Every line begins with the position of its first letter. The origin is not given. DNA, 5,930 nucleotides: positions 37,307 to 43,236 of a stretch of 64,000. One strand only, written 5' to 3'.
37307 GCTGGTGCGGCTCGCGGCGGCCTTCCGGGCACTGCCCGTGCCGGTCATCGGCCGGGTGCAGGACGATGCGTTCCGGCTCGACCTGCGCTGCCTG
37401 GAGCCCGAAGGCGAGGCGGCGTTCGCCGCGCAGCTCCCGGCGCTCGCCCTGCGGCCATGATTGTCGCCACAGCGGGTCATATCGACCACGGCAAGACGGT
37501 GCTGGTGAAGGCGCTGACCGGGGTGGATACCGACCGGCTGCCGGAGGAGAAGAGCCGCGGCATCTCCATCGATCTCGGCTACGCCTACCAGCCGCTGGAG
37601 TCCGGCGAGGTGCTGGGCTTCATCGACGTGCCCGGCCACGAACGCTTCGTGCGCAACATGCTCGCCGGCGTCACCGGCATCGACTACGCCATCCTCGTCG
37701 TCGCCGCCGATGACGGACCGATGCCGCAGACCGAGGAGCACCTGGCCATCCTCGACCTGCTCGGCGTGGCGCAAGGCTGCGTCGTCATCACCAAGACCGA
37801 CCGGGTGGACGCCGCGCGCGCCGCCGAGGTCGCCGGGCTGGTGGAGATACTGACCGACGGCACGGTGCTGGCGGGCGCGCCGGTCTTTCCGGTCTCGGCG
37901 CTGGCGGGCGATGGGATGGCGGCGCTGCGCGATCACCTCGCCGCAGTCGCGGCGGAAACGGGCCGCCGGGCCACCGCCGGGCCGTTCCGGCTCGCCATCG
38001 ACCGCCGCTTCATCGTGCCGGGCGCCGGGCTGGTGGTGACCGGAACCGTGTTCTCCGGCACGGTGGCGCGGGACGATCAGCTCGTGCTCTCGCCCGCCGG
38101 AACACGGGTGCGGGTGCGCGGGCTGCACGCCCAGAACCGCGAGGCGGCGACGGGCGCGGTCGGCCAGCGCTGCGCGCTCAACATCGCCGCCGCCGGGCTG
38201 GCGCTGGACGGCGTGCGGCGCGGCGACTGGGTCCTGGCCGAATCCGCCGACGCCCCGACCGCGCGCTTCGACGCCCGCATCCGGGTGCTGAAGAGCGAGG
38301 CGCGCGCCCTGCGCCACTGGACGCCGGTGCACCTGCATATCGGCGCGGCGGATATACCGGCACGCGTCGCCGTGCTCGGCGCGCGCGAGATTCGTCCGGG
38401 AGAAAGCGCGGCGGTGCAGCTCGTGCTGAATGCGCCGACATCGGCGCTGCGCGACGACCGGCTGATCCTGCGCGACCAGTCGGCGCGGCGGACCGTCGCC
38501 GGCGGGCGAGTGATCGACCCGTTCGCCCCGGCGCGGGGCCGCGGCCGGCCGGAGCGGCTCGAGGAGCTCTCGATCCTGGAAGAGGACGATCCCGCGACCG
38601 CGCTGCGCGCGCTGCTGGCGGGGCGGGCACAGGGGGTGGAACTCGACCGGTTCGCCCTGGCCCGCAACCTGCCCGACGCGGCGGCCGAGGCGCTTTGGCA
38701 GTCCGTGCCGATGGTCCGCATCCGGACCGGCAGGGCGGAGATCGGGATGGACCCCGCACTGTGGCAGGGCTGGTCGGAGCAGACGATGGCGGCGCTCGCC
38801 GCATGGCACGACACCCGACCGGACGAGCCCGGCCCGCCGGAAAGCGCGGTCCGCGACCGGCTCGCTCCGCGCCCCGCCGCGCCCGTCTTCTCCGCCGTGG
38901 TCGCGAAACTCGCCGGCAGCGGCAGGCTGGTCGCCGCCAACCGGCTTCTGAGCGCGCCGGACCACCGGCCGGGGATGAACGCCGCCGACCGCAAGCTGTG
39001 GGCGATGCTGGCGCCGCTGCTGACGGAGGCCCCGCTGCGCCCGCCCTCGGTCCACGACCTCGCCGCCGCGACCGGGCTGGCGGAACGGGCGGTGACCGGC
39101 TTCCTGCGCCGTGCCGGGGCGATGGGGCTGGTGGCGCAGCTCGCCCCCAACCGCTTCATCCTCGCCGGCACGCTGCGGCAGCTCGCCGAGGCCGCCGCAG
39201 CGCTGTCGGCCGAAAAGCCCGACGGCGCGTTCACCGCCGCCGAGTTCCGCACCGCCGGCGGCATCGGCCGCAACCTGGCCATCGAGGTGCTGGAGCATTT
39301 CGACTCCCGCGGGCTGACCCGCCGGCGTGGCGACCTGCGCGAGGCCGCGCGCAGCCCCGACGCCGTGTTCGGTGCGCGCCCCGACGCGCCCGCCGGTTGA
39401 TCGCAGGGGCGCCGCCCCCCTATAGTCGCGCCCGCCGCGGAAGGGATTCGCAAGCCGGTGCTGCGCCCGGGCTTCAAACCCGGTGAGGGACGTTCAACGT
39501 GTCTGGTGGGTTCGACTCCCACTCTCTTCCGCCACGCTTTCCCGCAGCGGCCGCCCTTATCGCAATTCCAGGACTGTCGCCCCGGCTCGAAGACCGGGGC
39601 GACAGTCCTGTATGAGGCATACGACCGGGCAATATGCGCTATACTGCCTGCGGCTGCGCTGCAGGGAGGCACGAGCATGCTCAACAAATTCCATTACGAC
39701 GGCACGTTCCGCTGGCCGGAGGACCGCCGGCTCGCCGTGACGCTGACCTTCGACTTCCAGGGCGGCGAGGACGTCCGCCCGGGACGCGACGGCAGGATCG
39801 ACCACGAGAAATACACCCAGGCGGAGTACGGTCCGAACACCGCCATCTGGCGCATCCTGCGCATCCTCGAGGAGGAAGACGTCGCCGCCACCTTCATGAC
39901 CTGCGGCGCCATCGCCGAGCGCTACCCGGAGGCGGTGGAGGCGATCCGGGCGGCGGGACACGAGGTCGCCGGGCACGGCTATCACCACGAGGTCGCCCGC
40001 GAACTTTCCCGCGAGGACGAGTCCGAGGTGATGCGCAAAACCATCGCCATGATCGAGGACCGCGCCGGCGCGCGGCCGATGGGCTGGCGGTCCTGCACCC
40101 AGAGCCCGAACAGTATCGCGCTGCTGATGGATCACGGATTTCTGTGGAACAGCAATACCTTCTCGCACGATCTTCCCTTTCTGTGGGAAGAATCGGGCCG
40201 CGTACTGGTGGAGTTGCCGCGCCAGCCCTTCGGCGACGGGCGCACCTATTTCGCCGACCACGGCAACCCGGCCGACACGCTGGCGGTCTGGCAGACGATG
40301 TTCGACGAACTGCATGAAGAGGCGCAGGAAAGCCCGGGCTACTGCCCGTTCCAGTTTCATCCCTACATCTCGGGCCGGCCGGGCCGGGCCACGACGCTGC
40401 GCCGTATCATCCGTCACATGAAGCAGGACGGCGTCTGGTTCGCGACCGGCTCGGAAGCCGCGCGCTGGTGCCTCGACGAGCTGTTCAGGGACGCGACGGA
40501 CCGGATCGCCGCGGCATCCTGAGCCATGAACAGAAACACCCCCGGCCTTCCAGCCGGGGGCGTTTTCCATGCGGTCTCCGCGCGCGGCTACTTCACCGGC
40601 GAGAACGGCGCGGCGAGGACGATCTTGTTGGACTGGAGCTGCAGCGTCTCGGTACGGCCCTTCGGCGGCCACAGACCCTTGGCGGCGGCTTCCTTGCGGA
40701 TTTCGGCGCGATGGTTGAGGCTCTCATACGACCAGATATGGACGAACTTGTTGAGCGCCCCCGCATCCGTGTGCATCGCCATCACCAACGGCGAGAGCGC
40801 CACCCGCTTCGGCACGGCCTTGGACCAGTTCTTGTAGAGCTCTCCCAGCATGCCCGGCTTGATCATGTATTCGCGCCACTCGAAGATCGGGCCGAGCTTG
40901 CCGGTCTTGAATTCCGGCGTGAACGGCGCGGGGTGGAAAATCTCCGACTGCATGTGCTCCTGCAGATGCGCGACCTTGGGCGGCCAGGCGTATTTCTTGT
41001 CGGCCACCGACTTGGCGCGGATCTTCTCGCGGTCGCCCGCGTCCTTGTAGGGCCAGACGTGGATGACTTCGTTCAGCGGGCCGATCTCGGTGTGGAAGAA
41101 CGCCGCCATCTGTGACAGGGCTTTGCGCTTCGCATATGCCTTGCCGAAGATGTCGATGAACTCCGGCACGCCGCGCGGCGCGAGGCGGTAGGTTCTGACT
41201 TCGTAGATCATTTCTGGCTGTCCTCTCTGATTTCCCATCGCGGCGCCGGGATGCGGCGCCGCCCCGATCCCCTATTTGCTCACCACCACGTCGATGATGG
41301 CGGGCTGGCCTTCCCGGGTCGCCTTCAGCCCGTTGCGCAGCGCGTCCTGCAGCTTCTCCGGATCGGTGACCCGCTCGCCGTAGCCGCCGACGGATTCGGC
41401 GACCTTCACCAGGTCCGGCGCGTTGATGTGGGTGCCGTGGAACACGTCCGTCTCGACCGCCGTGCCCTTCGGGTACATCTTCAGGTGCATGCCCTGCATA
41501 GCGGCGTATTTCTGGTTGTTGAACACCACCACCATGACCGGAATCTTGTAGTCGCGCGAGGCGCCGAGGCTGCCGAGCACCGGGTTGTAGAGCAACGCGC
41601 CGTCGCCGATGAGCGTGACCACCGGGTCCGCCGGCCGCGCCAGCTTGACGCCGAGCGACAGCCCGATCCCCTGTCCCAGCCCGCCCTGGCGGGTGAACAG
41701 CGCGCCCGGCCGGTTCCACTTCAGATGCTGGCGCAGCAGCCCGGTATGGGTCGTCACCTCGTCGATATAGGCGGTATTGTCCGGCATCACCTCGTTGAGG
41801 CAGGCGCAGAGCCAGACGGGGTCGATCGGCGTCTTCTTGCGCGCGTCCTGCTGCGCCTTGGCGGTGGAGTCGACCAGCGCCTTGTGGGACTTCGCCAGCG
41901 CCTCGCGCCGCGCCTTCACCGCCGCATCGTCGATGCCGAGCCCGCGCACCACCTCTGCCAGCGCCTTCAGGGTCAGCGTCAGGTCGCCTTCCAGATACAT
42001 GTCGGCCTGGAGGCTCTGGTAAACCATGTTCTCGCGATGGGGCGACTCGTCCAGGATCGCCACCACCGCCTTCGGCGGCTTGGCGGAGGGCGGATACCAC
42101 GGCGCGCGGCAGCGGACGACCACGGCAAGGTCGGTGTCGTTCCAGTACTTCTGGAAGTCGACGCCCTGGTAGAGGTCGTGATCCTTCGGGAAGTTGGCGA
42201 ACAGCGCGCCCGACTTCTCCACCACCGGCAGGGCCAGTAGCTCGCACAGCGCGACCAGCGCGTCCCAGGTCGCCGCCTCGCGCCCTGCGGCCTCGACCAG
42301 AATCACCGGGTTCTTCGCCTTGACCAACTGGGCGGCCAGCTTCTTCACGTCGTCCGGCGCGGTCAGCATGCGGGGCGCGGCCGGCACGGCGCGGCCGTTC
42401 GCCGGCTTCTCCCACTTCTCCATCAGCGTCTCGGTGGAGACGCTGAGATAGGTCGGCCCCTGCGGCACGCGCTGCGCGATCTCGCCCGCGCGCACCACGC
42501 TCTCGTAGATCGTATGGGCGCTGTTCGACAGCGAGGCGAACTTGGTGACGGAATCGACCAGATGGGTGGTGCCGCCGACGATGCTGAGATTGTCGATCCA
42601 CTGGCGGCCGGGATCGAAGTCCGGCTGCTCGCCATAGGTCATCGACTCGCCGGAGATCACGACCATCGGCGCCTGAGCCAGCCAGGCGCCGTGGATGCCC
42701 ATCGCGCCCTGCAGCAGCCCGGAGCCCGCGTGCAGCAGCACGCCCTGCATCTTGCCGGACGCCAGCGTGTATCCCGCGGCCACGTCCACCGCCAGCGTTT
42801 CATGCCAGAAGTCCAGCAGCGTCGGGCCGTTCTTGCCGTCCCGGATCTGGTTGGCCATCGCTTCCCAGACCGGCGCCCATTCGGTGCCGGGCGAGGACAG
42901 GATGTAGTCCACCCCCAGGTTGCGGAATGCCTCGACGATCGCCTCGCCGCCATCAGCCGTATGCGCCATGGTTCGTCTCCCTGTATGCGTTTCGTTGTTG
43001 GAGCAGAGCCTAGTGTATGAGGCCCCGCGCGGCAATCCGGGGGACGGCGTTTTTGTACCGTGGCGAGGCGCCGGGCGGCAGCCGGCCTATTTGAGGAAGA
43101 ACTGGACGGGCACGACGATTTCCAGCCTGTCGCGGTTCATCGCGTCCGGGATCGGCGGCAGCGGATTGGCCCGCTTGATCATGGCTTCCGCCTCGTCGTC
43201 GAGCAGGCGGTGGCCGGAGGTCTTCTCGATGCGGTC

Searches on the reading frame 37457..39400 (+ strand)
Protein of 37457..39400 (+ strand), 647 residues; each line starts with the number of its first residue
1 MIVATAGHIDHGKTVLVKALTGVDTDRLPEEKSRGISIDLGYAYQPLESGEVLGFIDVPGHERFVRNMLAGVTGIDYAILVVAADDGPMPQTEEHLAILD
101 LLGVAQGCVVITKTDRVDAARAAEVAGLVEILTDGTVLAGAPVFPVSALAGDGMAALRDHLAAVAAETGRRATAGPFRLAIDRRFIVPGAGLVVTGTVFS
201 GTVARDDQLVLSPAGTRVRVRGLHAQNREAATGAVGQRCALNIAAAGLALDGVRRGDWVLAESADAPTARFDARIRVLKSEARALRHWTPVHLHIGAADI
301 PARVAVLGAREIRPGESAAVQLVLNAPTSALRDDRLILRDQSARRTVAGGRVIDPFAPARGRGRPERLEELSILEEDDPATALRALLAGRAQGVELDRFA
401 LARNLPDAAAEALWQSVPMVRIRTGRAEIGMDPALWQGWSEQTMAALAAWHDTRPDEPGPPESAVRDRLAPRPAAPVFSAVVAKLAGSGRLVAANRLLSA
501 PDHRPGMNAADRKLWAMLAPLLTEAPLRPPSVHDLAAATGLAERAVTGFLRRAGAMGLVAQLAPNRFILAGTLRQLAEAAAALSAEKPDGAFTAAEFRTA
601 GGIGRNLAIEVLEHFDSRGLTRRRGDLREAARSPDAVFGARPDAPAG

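Call 4: search_protein_families(library=pfam, proteins=[window:37457-39400:+], max_evalue=0.001)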
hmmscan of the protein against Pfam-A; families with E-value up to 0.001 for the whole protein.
window:37457-39400:+ (647 aa): 6 families
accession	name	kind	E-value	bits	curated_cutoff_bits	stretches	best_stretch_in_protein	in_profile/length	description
PF00009.33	GTP_EFTU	-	4.5e-33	114.8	26.5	1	2-163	5-184/188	Elongation factor Tu GTP binding domain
PF25461.1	Beta-barrel_SelB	-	8.8e-24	84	27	1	273-359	2-80/80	Selenocysteine-specific elongation factor, beta-barrel domain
PF09107.17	SelB-wing_3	-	1.7e-12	47.1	23.2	1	589-628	6-45/47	Elongation factor SelB, winged helix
PF03144.31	GTP_EFTU_D2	-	1.2e-07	32.5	30.3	1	191-259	1-72/73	Elongation factor Tu domain 2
PF09106.17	SelB-wing_2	-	1.6e-07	31.7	22.3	1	445-498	2-55/57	Elongation factor SelB, winged helix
PF21214.3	SelB_WH_2nd_bact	-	9.1e-05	22.7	27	1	509-567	3-58/59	Selenocysteine-specific elongation factor, winged helix domain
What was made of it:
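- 37457..39400 (+): selB, the Sec-specific elongation factor with C-terminal winged-helix SECIS-binding domains. Its start overlaps the selA stop (ATGA). Pfam SelB-wing_2, SelB-wing_3 and Beta-barrel_SelB (call 4).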

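Call 8: search_protein_families(library=ncbifam, proteins=[window:37457-39400:+])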
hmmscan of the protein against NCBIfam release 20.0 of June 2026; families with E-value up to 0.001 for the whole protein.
window:37457-39400:+ (647 aa): 30 families (the best 25 are shown)
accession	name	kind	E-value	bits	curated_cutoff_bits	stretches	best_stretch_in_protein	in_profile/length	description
TIGR00475.1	selB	equivalog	1.9e-124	416.5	242.25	1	1-626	1-575/581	selenocysteine-specific translation elongation factor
NF003077.0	PRK04000.1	equivalog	5.1e-39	134.6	315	2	53-217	87-258/412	translation initiation factor IF-2 subunit gamma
TIGR03680.1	eif2g_arch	equivalog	1.2e-38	133.4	514.5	2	53-215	83-252/407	translation initiation factor IF-2 subunit gamma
NF008969.0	PRK12317.1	subfamily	3.1e-37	128.1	502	1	26-308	61-356/426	elongation factor 1-alpha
NF009373.0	PRK12736.1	subfamily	4.7e-35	121.1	452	1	3-353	15-390/394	elongation factor Tu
NF000766.0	PRK00049.1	subfamily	9.2e-34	116.9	449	1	3-353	15-392/396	elongation factor Tu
NF009372.0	PRK12735.1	subfamily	4.3e-32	111.4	479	1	3-352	15-391/396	elongation factor Tu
TIGR00485.1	EF-Tu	equivalog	1.3e-30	106.5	522.4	1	3-352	15-389/394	elongation factor Tu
TIGR00483.1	EF-1_alpha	equivalog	4.3e-28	97.9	540.1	1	26-305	61-354/427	translation elongation factor EF-1 subunit alpha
TIGR02034.1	CysN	subfamily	2.7e-24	86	336.1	1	26-326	56-364/406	sulfate adenylyltransferase, large subunit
NF004035.0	PRK05506.1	subfamily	1.6e-20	72.9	715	1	25-308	79-368/632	bifunctional sulfate adenylyltransferase subunit 1/adenylylsulfate kinase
NF003478.0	PRK05124.1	equivalog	6e-20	71.3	590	1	26-350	83-416/475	sulfate adenylyltransferase subunit CysN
TIGR00487.1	IF-2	equivalog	3.7e-18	65.6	424.4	1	2-220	89-305/587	translation initiation factor IF-2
NF009381.0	PRK12740.1-5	subfamily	1.9e-10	39.8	583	1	6-143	39-165/692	elongation factor G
NF003078.0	PRK04004.1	equivalog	2.3e-09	36.4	468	1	54-125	79-149/598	translation initiation factor IF-2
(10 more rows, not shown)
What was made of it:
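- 37457..39400 (+): TIGR00475 416 bits, cutoff 242 (call 8).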

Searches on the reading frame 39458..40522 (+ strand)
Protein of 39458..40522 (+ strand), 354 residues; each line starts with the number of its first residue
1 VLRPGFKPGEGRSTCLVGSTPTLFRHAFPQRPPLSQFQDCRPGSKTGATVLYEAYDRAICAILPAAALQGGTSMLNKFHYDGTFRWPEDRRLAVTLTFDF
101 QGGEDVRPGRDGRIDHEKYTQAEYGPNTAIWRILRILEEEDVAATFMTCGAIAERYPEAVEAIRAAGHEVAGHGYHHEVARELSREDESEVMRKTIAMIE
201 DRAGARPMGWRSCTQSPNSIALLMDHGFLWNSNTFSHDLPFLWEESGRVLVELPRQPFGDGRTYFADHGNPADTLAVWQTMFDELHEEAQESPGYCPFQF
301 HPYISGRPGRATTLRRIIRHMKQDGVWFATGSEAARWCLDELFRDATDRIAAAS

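Call 4: search_protein_families(library=pfam, proteins=[window:39458-40522:+], max_evalue=0.001)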
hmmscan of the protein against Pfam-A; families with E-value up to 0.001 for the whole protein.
window:39458-40522:+ (354 aa): 1 family
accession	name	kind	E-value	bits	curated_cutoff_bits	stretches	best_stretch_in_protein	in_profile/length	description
PF01522.26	Polysacc_deac_1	-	1.7e-15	57.5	23.1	1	124-213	15-104/124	Polysaccharide deacetylase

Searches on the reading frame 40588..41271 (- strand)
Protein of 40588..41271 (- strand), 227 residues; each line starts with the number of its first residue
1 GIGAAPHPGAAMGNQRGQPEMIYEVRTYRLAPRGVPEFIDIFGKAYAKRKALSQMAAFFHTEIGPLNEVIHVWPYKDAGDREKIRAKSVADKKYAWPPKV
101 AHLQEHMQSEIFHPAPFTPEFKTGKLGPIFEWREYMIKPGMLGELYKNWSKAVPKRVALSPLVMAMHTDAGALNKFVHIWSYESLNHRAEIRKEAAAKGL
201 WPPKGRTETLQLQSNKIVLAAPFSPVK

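Call 35: search_protein_families(library=pfam, proteins=[window:40588-41271:-], max_evalue=0.00001)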
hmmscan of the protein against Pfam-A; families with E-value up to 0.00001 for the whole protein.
window:40588-41271:- (227 aa): 1 family
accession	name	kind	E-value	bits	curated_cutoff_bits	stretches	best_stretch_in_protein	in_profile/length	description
PF07978.19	NIPSNAP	-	1.1e-43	148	22.3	2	23-119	1-102/102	NIPSNAP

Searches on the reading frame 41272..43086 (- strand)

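Call 35: search_protein_families(library=pfam, proteins=[window:41272-43086:-], max_evalue=0.00001)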
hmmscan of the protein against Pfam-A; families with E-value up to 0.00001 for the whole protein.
window:41272-43086:- (604 aa): 3 families
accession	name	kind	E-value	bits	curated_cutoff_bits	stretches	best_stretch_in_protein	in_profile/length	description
PF02775.26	TPP_enzyme_C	-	3.9e-25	88.8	21.9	1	444-600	2-151/151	Thiamine pyrophosphate enzyme, C-terminal TPP binding domain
PF02776.23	TPP_enzyme_N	-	2.6e-19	69.6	26.8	1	45-154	2-106/119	Thiamine pyrophosphate enzyme, N-terminal TPP binding domain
PF00205.28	TPP_enzyme_M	-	2.8e-09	37.2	30.4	1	247-376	1-137/137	Thiamine pyrophosphate enzyme, central domain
